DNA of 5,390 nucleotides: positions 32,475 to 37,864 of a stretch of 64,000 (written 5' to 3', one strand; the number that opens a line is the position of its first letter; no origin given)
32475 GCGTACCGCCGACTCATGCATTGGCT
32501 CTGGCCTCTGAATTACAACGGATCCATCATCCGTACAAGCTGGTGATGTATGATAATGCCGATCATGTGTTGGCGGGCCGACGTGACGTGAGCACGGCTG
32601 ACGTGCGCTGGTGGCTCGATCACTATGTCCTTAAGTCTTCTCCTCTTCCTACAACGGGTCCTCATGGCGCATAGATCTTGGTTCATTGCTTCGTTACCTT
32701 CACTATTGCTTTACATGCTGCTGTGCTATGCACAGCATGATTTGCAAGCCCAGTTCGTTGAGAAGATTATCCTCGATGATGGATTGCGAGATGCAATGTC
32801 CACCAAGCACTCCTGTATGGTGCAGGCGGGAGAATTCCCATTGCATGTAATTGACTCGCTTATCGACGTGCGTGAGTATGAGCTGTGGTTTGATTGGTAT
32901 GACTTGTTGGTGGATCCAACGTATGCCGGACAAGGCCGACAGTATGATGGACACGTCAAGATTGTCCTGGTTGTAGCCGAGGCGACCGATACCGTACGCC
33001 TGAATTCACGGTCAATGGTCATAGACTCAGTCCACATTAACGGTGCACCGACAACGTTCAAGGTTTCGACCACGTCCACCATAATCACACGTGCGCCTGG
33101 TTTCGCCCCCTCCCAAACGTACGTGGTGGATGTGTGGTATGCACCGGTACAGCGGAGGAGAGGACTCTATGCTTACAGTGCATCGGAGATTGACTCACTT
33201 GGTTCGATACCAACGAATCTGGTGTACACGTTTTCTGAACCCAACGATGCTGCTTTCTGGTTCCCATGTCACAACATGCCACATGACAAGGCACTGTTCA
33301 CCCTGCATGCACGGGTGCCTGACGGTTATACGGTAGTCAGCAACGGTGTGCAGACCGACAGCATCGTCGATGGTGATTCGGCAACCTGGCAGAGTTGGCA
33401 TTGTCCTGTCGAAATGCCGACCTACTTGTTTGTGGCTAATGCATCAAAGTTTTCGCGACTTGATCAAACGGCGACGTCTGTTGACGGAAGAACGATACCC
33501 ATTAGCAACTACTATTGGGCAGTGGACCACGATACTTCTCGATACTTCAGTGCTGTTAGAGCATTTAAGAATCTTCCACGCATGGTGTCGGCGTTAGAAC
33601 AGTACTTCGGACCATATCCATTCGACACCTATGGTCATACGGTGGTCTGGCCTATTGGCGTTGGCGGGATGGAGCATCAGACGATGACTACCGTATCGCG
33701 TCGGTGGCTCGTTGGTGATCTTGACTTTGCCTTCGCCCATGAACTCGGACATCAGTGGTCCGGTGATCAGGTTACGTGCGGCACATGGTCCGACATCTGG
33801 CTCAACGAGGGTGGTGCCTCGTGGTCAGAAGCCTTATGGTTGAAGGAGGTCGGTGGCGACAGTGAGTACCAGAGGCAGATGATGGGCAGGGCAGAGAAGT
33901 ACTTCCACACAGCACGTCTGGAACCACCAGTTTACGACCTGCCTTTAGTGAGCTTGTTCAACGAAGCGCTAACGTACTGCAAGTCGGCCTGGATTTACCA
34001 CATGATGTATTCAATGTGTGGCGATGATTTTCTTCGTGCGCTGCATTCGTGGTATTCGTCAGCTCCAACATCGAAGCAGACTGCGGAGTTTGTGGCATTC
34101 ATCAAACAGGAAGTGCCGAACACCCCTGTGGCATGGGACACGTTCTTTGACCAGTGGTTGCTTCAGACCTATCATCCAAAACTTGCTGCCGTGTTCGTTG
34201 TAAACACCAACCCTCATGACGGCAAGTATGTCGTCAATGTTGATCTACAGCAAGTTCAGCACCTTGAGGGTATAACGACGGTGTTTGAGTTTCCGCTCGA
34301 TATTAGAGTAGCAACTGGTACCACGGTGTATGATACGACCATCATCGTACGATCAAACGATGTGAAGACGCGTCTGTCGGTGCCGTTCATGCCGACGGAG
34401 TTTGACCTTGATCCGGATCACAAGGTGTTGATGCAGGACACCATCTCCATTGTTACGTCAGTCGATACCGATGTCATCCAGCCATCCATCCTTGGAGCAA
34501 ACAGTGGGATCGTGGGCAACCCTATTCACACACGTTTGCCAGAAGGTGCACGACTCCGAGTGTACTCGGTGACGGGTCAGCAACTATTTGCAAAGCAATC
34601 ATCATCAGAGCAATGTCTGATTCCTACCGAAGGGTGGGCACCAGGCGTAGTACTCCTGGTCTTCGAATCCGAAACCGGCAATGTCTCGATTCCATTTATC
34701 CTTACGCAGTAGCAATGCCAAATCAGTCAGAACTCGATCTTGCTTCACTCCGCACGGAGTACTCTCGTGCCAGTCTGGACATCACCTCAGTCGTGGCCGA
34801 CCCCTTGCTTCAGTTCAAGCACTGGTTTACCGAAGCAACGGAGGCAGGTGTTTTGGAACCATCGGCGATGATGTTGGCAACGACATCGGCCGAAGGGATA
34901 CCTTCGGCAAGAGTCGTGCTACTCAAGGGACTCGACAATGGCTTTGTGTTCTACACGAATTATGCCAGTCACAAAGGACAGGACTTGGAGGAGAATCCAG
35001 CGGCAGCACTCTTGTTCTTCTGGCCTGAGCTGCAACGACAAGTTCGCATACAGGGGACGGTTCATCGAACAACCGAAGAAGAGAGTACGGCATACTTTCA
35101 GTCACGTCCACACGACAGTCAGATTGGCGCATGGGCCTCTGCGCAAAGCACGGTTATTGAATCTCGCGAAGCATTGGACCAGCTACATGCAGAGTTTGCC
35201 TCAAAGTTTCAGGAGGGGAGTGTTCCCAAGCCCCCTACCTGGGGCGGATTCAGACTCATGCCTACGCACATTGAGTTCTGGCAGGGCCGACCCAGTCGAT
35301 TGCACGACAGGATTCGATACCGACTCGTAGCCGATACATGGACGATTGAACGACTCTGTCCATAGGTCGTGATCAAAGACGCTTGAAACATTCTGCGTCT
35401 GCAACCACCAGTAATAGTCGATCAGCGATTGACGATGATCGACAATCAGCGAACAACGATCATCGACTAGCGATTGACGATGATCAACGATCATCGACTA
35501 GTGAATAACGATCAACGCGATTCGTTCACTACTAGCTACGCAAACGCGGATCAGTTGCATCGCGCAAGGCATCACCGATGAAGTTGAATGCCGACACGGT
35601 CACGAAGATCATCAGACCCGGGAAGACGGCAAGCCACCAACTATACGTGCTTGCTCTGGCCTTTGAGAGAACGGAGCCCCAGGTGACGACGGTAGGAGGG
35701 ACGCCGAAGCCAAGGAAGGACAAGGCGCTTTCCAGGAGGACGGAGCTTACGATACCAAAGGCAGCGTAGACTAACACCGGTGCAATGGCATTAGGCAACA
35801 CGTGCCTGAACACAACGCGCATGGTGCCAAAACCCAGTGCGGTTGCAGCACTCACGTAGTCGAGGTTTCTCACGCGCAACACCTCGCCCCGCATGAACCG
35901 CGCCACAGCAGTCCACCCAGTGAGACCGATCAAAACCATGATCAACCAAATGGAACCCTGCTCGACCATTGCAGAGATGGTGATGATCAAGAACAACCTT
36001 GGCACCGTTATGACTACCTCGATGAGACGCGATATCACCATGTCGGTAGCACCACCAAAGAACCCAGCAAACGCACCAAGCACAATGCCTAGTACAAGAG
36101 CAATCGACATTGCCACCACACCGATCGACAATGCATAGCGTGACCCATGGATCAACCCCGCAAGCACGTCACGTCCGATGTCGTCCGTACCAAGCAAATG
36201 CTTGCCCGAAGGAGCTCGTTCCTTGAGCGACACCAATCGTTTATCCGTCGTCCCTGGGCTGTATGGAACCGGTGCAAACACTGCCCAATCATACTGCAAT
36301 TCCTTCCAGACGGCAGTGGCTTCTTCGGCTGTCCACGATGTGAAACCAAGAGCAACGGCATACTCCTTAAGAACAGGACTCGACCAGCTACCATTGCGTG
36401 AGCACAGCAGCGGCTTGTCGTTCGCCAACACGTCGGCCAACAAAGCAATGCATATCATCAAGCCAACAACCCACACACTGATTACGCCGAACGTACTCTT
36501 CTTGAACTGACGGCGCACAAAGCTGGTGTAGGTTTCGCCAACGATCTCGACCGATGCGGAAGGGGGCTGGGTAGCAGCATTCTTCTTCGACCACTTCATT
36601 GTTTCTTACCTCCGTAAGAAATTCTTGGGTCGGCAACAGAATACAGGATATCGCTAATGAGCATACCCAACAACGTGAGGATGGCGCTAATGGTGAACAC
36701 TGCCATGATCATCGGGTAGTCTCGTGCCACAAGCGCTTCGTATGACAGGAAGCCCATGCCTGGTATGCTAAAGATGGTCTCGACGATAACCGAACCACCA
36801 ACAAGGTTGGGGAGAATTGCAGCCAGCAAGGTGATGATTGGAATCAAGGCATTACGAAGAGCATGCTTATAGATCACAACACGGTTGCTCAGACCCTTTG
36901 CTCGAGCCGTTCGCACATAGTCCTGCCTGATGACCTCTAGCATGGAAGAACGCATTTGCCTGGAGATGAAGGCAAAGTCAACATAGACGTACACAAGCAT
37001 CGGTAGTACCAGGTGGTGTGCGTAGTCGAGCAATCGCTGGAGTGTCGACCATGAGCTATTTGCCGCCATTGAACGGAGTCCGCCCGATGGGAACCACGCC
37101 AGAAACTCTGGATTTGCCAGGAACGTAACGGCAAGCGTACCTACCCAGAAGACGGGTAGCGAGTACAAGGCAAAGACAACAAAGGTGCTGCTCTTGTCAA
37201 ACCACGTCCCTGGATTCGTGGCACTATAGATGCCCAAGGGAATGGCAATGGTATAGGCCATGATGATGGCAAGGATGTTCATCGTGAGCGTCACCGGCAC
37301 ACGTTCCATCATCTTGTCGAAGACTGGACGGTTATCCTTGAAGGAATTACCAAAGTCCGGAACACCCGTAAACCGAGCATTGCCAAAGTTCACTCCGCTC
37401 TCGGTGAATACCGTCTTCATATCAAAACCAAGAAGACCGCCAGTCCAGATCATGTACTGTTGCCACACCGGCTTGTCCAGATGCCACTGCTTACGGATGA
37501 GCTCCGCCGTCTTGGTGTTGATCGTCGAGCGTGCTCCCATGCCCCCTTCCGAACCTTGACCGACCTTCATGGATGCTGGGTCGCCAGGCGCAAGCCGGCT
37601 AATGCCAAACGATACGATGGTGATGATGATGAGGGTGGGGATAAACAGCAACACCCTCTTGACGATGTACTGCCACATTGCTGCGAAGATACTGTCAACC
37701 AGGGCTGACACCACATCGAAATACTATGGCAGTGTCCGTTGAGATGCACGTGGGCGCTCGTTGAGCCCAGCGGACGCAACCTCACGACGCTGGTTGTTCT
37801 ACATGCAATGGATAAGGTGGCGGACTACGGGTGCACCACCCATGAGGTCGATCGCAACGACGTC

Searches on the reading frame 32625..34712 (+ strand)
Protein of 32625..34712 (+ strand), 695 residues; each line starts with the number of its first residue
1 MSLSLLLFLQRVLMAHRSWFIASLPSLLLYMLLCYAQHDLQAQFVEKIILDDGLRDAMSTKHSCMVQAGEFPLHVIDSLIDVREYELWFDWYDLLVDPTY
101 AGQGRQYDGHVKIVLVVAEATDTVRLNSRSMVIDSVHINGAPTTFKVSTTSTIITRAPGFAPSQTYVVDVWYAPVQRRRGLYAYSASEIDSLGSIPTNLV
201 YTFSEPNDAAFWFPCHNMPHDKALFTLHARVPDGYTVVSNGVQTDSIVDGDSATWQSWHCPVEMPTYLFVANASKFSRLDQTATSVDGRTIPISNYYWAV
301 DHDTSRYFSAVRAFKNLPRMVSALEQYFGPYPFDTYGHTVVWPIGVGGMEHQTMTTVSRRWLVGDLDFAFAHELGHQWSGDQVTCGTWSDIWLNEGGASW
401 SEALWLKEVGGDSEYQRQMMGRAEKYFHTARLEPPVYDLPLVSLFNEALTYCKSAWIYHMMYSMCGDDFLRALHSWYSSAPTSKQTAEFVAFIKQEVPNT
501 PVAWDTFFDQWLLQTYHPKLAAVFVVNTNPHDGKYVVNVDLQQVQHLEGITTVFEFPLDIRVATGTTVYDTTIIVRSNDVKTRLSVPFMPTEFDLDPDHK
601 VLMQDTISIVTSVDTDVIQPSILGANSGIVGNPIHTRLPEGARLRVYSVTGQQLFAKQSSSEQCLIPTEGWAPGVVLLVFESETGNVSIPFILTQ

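Call 8: search_protein_families(library=pfam, proteins=[window:32625-34712:+], max_evalue=0.001)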
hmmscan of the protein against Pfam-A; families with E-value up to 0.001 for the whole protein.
window:32625-34712:+ (695 aa): 2 families
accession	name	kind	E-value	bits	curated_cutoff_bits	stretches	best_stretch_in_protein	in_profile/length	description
PF01433.26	Peptidase_M1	-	1.3e-20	74.4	27.7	1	315-495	4-205/218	Peptidase family M1 domain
PF17900.6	Peptidase_M1_N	-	1.9e-16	61.1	25.8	1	92-268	5-186/186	Peptidase M1 N-terminal domain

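Call 36: search_protein_families(library=ncbifam, proteins=[window:32625-34712:+], max_evalue=1)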
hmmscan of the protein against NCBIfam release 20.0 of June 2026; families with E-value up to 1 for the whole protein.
window:32625-34712:+ (695 aa): 4 families
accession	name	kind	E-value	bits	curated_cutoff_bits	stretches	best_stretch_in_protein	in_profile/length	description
TIGR02412.1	pepN_strep_liv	equivalog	1.5e-19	69.9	591.2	1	199-512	119-439/832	aminopeptidase N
TIGR02411.1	leuko_A4_hydro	equivalog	5.1e-17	61.8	761.7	1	108-415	30-327/600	leukotriene-A(4) hydrolase/aminopeptidase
TIGR02414.1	pepN_proteo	equivalog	1.2e-09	36.9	718.2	1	235-397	147-316/868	aminopeptidase N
TIGR04183.1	Por_Secre_tail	domain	0.073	13.1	23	1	635-692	14-70/72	T9SS type A sorting domain-containing protein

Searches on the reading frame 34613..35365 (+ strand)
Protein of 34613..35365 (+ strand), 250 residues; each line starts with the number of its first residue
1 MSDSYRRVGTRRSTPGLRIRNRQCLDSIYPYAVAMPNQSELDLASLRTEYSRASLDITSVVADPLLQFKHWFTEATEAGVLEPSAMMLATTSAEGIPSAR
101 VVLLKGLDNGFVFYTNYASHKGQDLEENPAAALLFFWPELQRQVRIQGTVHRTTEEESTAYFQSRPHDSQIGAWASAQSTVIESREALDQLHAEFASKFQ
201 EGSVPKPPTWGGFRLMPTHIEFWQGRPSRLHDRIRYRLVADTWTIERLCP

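Call 8: search_protein_families(library=pfam, proteins=[window:34613-35365:+], max_evalue=0.001)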
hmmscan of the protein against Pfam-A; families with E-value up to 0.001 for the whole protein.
window:34613-35365:+ (250 aa): 3 families
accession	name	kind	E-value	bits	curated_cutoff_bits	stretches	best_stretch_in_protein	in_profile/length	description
PF01243.27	PNPOx_N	-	4.9e-28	98.3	28.1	1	72-188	1-109/120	Pyridoxamine 5'-phosphate oxidase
PF10590.14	PNP_phzG_C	-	5e-21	74.8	27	1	210-250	1-42/42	Pyridoxine 5'-phosphate oxidase C-terminal dimerisation region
PF12766.13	Pyridox_oxase_2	-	7.4e-07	30.1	26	1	72-151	8-97/100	Pyridoxamine 5'-phosphate oxidase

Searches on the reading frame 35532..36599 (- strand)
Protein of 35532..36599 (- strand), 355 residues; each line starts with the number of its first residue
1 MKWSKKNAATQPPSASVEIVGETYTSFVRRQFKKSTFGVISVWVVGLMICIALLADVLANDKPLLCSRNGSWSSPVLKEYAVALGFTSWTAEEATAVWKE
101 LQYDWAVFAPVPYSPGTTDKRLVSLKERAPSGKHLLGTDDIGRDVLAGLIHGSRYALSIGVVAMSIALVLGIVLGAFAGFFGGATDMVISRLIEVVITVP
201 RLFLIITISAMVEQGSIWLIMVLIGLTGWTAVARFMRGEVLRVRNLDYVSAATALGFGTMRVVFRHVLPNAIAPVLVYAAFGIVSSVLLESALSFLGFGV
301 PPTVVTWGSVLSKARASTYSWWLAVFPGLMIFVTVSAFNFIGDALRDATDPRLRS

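Call 8: search_protein_families(library=pfam, proteins=[window:35532-36599:-], max_evalue=0.001)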
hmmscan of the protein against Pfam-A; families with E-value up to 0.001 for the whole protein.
window:35532-36599:- (355 aa): 2 families
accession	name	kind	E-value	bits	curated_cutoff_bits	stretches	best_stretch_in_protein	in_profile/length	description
PF00528.27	BPD_transp_1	-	1.2e-27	97.3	26.4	1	171-354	1-183/184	Binding-protein-dependent transport system inner membrane component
PF12911.12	OppC_N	-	9.2e-05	22.7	23.9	1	28-60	6-38/53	N-terminal TM domain of oligopeptide transport permease C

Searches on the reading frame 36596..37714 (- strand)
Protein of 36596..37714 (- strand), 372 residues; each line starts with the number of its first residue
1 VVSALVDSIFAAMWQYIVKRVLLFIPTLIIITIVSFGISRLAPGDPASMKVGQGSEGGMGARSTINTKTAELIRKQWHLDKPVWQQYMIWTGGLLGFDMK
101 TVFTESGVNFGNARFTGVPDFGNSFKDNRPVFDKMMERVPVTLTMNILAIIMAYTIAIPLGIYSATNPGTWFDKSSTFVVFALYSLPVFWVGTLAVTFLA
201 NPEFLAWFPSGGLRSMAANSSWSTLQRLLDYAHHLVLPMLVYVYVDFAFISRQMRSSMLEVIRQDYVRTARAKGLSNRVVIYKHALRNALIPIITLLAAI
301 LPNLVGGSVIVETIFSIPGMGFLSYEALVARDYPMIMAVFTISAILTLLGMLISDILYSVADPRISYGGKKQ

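Call 8: search_protein_families(library=pfam, proteins=[window:36596-37714:-], max_evalue=0.001)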
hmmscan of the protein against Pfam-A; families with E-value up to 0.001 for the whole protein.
window:36596-37714:- (372 aa): 2 families
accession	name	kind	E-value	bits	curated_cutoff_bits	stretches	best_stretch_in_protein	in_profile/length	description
PF00528.27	BPD_transp_1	-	4.3e-39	134.6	26.4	1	157-366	1-183/184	Binding-protein-dependent transport system inner membrane component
PF19300.4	BPD_transp_1_N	-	5.6e-14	52.7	23.8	1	13-145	1-113/114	Binding-prot-dependent transport system membrane comp, N-term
